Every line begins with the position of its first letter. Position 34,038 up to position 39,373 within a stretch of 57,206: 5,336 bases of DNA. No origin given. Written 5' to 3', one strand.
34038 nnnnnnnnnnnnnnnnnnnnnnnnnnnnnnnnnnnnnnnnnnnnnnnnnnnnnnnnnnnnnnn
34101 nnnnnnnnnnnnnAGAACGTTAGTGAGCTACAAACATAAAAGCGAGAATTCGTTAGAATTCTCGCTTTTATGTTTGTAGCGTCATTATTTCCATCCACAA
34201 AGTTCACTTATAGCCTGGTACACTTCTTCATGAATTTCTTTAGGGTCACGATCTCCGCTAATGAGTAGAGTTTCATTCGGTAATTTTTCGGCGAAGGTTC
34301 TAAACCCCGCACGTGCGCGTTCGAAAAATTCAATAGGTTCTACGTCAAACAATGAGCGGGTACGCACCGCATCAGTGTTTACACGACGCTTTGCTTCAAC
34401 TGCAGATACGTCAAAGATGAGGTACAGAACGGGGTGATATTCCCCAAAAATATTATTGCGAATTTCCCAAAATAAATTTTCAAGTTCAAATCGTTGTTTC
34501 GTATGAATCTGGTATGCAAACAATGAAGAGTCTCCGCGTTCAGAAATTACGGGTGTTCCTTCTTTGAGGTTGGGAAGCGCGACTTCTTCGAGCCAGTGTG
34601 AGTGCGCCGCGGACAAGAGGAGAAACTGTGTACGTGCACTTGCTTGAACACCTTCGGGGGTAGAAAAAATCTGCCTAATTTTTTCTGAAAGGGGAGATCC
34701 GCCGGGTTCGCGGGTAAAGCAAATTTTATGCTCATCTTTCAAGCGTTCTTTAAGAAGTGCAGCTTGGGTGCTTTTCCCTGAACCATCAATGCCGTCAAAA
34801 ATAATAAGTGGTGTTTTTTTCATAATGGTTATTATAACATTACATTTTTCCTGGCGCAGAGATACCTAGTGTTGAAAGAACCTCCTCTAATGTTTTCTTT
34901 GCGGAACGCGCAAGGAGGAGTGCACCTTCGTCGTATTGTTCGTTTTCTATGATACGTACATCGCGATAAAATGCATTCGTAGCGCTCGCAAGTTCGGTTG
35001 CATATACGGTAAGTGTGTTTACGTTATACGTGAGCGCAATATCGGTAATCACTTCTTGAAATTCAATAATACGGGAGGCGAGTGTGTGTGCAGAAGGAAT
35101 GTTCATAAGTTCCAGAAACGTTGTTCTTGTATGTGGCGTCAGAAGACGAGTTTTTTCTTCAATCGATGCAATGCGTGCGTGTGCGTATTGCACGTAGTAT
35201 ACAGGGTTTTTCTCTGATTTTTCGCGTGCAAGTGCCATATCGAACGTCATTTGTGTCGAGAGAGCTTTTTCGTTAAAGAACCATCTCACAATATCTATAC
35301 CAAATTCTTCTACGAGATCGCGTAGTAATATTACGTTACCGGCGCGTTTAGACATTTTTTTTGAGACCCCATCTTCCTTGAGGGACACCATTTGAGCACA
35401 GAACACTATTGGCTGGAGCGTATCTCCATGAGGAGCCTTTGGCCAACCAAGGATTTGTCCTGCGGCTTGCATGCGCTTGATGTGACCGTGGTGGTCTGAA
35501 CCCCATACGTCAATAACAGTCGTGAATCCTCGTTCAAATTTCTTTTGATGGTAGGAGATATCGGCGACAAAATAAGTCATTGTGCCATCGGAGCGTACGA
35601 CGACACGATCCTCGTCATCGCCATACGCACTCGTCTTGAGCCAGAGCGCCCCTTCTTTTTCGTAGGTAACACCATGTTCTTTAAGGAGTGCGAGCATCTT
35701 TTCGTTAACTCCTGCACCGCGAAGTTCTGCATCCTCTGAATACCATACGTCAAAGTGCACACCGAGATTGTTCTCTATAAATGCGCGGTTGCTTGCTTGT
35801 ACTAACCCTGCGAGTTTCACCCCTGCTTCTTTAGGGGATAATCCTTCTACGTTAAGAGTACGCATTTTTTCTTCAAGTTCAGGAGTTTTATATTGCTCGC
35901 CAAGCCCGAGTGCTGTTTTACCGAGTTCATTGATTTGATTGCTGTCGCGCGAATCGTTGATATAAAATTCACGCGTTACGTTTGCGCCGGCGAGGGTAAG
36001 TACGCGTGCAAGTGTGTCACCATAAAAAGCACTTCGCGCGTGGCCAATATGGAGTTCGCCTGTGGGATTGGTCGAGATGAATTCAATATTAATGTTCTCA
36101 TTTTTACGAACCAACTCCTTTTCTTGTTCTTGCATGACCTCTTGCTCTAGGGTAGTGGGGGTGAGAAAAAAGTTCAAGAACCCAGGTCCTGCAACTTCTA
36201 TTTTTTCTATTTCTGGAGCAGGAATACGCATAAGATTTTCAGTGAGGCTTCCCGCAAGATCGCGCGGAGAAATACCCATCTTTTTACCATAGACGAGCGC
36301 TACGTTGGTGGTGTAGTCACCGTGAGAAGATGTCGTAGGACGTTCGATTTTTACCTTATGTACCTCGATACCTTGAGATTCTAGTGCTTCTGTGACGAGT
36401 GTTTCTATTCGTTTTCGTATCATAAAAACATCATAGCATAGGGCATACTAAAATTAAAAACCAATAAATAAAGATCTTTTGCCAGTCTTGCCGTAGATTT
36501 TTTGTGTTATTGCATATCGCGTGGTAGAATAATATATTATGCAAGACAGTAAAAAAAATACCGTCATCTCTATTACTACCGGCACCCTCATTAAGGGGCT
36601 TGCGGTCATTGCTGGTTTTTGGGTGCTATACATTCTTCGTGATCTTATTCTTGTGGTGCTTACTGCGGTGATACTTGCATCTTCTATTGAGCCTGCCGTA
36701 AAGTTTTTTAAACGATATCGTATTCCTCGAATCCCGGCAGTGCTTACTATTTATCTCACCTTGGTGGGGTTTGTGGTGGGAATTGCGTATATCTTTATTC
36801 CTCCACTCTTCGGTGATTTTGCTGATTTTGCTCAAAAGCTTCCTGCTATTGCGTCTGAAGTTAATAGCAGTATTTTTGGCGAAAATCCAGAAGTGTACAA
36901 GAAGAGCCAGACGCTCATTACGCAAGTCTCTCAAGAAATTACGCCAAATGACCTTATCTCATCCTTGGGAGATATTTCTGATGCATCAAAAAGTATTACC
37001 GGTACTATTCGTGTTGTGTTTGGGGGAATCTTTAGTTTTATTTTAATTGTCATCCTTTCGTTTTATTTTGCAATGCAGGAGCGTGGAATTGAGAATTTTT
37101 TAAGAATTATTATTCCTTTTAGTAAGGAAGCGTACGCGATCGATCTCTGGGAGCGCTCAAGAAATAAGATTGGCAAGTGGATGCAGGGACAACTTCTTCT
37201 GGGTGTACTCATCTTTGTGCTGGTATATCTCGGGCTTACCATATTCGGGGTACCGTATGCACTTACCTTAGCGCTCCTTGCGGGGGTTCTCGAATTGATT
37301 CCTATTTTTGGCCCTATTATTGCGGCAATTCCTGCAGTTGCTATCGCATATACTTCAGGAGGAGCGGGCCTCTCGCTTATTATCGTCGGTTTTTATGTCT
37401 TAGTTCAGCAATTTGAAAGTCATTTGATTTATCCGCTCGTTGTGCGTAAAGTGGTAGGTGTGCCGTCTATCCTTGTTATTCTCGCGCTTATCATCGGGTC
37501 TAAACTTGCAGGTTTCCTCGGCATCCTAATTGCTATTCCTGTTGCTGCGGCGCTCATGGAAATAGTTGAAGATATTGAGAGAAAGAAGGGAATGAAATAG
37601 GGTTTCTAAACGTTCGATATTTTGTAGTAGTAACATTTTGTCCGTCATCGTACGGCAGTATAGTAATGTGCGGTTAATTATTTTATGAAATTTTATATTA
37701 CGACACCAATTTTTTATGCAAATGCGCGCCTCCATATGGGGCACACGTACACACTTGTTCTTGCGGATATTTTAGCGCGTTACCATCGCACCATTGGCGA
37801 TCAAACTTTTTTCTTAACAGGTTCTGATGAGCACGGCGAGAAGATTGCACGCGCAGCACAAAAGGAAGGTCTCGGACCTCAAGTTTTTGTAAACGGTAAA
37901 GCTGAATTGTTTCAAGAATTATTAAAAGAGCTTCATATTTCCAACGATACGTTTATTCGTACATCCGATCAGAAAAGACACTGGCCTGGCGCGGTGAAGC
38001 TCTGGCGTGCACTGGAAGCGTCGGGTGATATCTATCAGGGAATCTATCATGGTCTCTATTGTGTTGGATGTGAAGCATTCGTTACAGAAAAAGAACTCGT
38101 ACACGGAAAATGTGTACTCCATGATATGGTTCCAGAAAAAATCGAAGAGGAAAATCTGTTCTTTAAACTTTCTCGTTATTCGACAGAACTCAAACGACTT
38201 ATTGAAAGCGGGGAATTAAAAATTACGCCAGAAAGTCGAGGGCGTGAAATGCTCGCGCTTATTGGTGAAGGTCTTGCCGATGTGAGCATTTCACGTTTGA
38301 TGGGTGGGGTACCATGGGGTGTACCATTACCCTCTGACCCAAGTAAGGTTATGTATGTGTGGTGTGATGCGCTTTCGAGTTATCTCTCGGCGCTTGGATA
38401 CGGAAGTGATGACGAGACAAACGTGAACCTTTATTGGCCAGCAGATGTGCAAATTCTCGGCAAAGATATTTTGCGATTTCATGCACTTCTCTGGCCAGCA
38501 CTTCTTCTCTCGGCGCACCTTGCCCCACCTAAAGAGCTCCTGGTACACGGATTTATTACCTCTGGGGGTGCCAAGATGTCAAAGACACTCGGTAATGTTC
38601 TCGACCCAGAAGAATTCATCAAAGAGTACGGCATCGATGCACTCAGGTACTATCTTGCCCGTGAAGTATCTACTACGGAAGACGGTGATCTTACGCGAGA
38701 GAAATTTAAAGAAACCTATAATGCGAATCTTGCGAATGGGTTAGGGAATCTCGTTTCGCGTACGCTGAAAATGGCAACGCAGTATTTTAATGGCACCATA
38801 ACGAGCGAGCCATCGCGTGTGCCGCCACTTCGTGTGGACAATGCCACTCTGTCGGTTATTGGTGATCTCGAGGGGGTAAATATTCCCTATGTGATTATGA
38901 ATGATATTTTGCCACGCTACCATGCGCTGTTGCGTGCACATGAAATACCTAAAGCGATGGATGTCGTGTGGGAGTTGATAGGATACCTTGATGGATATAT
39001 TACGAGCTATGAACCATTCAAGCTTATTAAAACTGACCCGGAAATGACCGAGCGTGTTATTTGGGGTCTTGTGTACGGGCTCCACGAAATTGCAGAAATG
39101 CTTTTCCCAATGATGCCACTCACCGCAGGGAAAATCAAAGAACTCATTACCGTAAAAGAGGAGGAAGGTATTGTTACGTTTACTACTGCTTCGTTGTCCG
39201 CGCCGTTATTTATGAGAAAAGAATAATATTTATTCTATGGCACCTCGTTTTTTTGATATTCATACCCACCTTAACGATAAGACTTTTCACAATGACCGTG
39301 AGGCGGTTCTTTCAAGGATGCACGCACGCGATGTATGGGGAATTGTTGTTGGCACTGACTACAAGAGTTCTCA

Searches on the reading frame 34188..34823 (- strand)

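Call 56: search_protein_families(library=pfam, proteins=[window:34188-34823:-], max_evalue=0.00001)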
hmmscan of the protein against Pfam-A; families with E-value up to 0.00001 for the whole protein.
window:34188-34823:- (212 aa): 1 family
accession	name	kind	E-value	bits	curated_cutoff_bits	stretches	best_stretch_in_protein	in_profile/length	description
PF02223.23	Thymidylate_kin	-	7.7e-30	104.4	27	1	9-201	1-185/185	Thymidylate kinase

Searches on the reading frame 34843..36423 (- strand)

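Call 56: search_protein_families(library=pfam, proteins=[window:34843-36423:-], max_evalue=0.00001)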
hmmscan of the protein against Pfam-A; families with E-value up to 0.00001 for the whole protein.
window:34843-36423:- (527 aa): 7 families
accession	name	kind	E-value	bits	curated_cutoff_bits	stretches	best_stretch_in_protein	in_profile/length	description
PF00750.26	tRNA-synt_1d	-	2.2e-21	76.6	23.3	2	241-378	171-301/349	tRNA synthetases class I (R), catalytic domain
PF05746.21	DALR_1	-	2.5e-21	76.4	22.3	1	411-527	1-117/117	DALR anticodon binding domain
PF03485.21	Arg_tRNA_synt_N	-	1e-19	71.3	21.5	1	5-87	2-85/85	Arginyl tRNA synthetase N terminal domain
PF00133.28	tRNA-synt_1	-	2.3e-08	33.7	22.7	0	293-391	320-410/414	tRNA synthetases class I (I, L, M and V)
PF01406.26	tRNA-synt_1e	-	6.7e-08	32.7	27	0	354-396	251-293/301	tRNA synthetases class I (C) catalytic domain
PF01921.24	tRNA-synt_1f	-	3e-06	26.9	27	0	337-396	266-322/360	tRNA synthetases class I (K)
PF09334.17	tRNA-synt_1g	-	7e-06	25.5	20.1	0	355-387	326-358/391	tRNA synthetases class I (M)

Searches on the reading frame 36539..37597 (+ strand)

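Call 56: search_protein_families(library=pfam, proteins=[window:36539-37597:+], max_evalue=0.00001)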
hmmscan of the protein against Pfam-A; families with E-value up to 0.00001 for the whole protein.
window:36539-37597:+ (353 aa): 1 family
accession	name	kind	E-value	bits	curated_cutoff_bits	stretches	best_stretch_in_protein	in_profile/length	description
PF01594.21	AI-2E_transport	-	9.6e-60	202.9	34.3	1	20-346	5-326/327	AI-2E family transporter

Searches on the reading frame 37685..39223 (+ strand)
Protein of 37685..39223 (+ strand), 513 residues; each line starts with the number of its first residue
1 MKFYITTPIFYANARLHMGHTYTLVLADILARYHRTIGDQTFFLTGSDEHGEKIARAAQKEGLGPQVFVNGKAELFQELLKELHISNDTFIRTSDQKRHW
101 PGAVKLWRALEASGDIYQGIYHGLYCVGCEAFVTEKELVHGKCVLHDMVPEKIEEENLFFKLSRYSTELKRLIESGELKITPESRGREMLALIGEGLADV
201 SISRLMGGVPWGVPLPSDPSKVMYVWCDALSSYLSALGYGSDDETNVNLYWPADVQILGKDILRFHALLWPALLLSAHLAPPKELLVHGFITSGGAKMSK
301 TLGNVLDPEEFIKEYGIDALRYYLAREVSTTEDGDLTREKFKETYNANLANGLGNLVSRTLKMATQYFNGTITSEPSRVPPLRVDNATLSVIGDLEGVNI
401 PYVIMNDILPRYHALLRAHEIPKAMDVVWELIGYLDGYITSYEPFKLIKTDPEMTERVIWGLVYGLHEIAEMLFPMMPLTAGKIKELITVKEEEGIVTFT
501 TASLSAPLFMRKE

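Call 56: search_protein_families(library=pfam, proteins=[window:37685-39223:+], max_evalue=0.00001)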
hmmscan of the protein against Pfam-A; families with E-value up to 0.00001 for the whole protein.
window:37685-39223:+ (513 aa): 3 families
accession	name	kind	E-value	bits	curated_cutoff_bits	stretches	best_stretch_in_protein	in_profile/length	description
PF09334.17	tRNA-synt_1g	-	5.5e-98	328.7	20.1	2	135-361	161-391/391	tRNA synthetases class I (M)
PF00133.28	tRNA-synt_1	-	9.8e-30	104.1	22.7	2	221-333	297-410/414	tRNA synthetases class I (I, L, M and V)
PF01406.26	tRNA-synt_1e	-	7.3e-11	42.4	27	0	286-326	242-282/301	tRNA synthetases class I (C) catalytic domain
